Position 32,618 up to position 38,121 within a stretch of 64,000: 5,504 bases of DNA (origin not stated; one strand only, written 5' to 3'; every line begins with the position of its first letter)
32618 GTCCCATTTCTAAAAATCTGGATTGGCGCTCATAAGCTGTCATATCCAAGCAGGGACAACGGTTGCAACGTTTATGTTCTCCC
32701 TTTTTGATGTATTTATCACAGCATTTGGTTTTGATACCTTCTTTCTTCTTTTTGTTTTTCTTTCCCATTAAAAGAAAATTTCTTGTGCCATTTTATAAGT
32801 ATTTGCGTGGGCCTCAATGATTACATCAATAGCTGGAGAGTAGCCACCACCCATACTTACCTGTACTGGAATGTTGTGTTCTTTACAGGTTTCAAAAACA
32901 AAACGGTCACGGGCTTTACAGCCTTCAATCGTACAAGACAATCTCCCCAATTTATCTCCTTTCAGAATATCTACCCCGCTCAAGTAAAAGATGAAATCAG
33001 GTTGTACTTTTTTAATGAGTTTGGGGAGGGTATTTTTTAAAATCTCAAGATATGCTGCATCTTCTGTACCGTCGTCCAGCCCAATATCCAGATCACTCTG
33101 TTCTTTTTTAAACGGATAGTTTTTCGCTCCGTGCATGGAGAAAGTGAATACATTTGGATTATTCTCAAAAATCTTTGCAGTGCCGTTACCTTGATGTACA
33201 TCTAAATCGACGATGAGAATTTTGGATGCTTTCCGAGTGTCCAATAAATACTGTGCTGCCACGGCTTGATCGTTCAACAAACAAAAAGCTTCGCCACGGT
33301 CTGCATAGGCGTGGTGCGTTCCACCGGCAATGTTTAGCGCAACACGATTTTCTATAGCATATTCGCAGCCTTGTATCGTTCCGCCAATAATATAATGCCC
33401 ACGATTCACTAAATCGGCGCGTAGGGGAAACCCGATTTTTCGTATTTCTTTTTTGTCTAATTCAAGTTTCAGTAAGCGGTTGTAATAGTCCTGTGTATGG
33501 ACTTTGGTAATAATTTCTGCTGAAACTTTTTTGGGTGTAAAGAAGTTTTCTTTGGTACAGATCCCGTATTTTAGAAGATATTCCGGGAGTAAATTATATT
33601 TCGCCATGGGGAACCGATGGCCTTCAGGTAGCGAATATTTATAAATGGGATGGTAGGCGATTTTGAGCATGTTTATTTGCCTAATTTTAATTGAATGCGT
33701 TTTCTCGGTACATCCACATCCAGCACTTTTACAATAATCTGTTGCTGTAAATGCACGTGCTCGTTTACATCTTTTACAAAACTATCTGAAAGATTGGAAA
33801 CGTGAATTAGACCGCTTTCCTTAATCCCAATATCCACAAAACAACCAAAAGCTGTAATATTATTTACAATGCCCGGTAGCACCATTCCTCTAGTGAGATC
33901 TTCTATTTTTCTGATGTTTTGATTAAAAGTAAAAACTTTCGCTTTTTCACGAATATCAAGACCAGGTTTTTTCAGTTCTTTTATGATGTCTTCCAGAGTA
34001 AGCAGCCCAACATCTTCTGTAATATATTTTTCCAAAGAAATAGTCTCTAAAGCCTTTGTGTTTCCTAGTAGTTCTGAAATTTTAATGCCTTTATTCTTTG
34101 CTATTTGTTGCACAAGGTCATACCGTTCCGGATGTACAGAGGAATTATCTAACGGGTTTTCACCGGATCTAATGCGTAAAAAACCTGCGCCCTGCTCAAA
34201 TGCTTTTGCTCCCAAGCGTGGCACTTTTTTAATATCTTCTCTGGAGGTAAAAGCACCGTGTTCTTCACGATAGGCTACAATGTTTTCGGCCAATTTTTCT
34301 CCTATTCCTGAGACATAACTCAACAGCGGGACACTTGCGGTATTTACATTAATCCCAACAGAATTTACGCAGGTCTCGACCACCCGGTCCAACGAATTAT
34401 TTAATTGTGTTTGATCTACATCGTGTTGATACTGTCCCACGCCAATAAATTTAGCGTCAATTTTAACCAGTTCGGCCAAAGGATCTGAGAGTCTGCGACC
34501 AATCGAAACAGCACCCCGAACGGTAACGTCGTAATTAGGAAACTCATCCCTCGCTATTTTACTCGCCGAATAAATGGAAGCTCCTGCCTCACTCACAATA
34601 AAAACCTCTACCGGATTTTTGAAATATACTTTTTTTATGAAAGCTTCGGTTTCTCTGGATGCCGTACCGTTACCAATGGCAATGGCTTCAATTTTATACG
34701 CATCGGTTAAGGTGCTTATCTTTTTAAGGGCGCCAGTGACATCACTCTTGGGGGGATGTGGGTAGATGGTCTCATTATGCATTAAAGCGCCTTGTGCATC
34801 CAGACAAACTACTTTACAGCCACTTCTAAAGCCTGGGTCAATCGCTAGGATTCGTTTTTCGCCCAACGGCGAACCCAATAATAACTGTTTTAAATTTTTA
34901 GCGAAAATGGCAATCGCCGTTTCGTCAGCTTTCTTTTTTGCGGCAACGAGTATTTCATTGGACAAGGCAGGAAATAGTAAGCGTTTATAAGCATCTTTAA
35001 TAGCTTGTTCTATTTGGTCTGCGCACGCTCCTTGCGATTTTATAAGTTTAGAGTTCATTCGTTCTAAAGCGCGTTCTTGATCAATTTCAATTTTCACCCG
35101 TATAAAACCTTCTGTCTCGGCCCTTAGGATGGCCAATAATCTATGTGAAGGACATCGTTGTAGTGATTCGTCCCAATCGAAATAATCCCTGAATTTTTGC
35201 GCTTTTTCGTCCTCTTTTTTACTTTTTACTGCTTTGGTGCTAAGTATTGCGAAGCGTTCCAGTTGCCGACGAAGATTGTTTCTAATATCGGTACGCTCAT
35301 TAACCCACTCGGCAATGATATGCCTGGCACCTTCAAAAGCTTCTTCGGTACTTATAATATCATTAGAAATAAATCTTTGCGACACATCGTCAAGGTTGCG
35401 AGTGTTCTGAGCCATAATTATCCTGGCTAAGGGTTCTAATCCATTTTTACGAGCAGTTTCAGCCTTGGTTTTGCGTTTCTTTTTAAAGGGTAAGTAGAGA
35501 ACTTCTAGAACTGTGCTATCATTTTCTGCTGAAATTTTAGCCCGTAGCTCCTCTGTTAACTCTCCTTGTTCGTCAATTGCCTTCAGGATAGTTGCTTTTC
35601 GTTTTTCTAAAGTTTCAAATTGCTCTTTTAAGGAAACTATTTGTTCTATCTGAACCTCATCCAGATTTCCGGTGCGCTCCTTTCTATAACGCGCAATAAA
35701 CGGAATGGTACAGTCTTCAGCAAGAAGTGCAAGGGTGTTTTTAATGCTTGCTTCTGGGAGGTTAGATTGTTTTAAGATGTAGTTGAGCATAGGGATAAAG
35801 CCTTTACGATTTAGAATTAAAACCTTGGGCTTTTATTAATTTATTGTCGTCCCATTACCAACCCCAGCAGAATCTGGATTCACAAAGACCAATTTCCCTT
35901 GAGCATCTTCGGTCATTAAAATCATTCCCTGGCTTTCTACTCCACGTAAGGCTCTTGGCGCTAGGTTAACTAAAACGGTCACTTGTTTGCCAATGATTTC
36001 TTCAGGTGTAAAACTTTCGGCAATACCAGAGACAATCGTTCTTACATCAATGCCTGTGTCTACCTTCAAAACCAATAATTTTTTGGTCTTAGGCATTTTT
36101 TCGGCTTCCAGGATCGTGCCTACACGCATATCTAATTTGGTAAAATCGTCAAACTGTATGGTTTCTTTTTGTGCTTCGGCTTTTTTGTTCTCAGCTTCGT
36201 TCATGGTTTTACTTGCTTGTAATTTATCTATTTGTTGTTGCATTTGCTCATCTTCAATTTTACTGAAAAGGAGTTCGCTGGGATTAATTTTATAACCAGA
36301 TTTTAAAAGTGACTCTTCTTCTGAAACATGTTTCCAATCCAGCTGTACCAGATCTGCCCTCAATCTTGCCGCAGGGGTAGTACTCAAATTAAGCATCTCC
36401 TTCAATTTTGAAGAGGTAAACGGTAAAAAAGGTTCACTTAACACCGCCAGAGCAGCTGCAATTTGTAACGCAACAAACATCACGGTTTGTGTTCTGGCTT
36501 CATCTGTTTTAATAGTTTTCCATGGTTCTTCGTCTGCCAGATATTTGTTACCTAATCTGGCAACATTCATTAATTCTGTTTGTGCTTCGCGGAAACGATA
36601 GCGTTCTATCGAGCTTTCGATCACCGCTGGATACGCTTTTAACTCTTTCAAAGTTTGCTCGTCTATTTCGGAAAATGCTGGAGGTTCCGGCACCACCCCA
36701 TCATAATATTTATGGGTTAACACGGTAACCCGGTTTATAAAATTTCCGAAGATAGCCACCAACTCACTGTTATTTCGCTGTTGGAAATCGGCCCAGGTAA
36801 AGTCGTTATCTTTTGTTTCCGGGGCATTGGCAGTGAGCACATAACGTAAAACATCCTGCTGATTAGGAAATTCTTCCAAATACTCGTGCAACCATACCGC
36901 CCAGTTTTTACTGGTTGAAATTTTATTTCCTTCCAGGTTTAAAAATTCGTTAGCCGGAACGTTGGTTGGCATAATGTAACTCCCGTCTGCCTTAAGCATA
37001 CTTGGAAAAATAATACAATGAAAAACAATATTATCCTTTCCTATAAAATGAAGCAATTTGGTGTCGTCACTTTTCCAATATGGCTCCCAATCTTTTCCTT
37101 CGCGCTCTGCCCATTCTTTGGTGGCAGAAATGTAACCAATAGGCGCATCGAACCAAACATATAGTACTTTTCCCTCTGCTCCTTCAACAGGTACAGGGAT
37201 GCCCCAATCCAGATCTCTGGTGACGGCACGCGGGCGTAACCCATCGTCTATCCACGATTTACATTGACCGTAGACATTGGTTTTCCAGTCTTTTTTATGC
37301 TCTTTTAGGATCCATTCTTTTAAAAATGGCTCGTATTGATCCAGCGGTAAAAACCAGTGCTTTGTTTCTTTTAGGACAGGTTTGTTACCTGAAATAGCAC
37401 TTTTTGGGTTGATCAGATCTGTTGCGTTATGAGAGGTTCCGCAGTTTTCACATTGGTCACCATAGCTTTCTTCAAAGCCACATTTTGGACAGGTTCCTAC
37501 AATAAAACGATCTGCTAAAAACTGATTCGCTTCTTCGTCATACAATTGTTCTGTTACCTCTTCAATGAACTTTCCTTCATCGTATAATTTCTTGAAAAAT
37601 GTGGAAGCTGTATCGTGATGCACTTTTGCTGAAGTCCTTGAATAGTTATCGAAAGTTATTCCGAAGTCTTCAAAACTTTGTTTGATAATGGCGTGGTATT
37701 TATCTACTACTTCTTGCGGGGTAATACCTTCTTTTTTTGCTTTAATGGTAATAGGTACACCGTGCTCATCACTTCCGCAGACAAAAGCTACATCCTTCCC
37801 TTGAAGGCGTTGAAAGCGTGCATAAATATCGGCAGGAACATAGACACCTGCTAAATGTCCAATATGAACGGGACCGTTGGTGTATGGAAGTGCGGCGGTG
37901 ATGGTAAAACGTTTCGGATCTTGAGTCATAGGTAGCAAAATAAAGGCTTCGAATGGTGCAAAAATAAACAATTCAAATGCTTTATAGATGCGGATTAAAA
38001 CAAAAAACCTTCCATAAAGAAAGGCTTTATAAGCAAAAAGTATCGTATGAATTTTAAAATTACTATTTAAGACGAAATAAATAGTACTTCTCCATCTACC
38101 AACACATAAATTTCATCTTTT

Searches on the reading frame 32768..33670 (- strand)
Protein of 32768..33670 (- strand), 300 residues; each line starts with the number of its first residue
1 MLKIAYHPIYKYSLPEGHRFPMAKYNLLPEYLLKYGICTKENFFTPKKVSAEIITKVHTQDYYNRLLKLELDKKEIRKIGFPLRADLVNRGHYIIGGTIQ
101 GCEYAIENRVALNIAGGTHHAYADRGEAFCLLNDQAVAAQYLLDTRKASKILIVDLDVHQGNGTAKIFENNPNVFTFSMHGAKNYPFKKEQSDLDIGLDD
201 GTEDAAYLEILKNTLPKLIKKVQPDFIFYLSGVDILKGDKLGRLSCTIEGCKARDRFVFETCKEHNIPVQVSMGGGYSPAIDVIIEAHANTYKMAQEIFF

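Call 11: search_protein_families(library=pfam, proteins=[window:32768-33670:-])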
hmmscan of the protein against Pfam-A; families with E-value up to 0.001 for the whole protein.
window:32768-33670:- (300 aa): 1 family
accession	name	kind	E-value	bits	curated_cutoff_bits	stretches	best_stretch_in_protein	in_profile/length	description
PF00850.24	Hist_deacetyl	-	2e-60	205.1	27.9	1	18-281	1-287/298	Histone deacetylase domain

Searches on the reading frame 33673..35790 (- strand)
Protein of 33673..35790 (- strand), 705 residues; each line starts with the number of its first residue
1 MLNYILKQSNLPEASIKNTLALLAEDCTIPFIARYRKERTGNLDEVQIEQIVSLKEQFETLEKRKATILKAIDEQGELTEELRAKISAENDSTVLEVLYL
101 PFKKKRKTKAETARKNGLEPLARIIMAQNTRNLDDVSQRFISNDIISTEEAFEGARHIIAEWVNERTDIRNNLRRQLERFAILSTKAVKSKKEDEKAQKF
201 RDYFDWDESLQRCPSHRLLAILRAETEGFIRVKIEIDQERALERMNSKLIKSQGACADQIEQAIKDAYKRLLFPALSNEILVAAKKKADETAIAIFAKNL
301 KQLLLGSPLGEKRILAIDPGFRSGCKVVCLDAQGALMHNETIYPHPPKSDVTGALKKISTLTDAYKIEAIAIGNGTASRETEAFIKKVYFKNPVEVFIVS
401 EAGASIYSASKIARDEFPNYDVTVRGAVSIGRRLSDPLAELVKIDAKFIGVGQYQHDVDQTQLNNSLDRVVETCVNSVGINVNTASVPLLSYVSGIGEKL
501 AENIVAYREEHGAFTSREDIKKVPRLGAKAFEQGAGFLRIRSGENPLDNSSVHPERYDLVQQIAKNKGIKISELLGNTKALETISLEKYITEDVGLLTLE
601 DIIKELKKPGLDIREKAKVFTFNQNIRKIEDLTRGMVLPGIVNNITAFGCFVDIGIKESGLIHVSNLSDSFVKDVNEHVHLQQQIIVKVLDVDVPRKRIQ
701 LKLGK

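Call 11: search_protein_families(library=pfam, proteins=[window:33673-35790:-])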
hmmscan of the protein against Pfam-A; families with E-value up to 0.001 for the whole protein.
window:33673-35790:- (705 aa): 11 families
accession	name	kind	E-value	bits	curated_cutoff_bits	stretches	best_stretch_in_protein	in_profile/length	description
PF16921.10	Tex_YqgF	-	2.2e-48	164.3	27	1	312-434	1-125/126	Tex protein YqgF-like domain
PF12836.13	HHH_3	-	4.2e-30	104.1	27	1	475-539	1-65/65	Helix-hairpin-helix motif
PF22706.1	Tex_central_region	-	2.8e-29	102.8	27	1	134-296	7-178/178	Tex central region-like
PF09371.15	Tex_N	-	5.5e-26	90.5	32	1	2-73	4-75/75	Tex-like protein N-terminal domain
PF17674.7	HHH_9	-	2.9e-24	86.1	23.1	1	545-614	1-70/70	HHH domain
PF00575.29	S1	-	9.2e-15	55.2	22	1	634-702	4-72/74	S1 RNA binding domain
PF14639.11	YqgF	-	5.2e-08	33.3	35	1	392-442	97-147/150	Holliday-junction resolvase-like of SPT6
PF14635.12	HHH_7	-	4.4e-06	27.4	27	1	453-540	10-103/104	Helix-hairpin-helix motif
PF03934.19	T2SSK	-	1.6e-05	25.6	24.2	1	480-528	1-49/63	Type II secretion system (T2SS), protein K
PF14579.12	HHH_6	-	0.00073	20.1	25.6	0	490-522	27-59/90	Helix-hairpin-helix motif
PF00633.29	HHH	-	0.0008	19.6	24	0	481-507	4-30/30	Helix-hairpin-helix motif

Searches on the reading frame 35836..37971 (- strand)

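Call 11: search_protein_families(library=pfam, proteins=[window:35836-37971:-])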
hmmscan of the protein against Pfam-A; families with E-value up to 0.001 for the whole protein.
window:35836-37971:- (711 aa): 5 families
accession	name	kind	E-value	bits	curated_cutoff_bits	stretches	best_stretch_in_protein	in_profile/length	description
PF09334.17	tRNA-synt_1g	-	2.3e-162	540.7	20.1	1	23-415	2-390/391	tRNA synthetases class I (M)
PF01588.26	tRNA_bind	-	8.8e-25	87.1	27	1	615-701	1-89/96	Putative tRNA binding domain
PF19303.5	Anticodon_3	-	6.8e-21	75.2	23.5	1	427-584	1-147/152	Anticodon binding domain of methionyl tRNA ligase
PF00133.28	tRNA-synt_1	-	1.3e-15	57.6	22.7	1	16-262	19-245/414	tRNA synthetases class I (I, L, M and V)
PF08264.19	Anticodon_1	-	2.2e-06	28.1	25.1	1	440-591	4-129/148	Anticodon-binding domain of tRNA ligase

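Call 63: search_protein_families(library=ncbifam, proteins=[window:35836-37971:-])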
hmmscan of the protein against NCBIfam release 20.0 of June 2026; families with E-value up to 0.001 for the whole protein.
window:35836-37971:- (711 aa): 28 families (the best 25 are shown)
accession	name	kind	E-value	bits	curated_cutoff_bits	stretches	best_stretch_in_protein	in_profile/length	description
NF001100.0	PRK00133.1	equivalog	5.4e-264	877.8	587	1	18-710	3-675/676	methionine--tRNA ligase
TIGR00398.1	metG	equivalog_domain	4.2e-169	563.6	336.35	1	23-572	2-529/530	methionine--tRNA ligase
NF008900.0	PRK12267.1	equivalog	1.1e-130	437.1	598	1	20-710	4-647/648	methionine--tRNA ligase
NF008859.0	PRK11893.2-1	equivalog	1.1e-57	196.2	553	1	20-485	2-454/498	methionine--tRNA ligase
NF008863.0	PRK11893.2-5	equivalog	1.6e-48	165.6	551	1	17-534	2-491/531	methionine--tRNA ligase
NF008860.0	PRK11893.2-2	equivalog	2.1e-40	139.2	761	2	307-524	329-544/583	methionine--tRNA ligase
TIGR00399.1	metG_C_term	equivalog_domain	1.5e-37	128.5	116.65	1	580-706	11-134/139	methionine--tRNA ligase subunit beta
NF008861.0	PRK11893.2-3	equivalog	1.3e-28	100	633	1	20-397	5-381/496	methionine--tRNA ligase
NF008957.0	PRK12300.1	subfamily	2.6e-22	78.6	677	2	17-98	29-109/946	leucine--tRNA ligase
NF009687.0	PRK13208.1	equivalog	1.7e-19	69.5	738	2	19-105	37-106/801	valine--tRNA ligase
NF007495.0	PRK10089.1-4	equivalog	1.9e-19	70.2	117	1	602-708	2-110/113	tRNA-binding protein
NF007492.0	PRK10089.1-1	equivalog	4.1e-19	68.5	150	1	603-700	2-100/110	tRNA-binding protein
TIGR02222.1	chap_CsaA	subfamily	5e-18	65.1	119.65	1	607-709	1-105/107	export-related chaperone CsaA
NF007494.0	PRK10089.1-3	equivalog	6.5e-18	64.7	109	1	603-708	2-109/112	tRNA-binding protein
TIGR00392.1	ileS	equivalog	1.6e-17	63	621.4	2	17-89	33-105/861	isoleucine--tRNA ligase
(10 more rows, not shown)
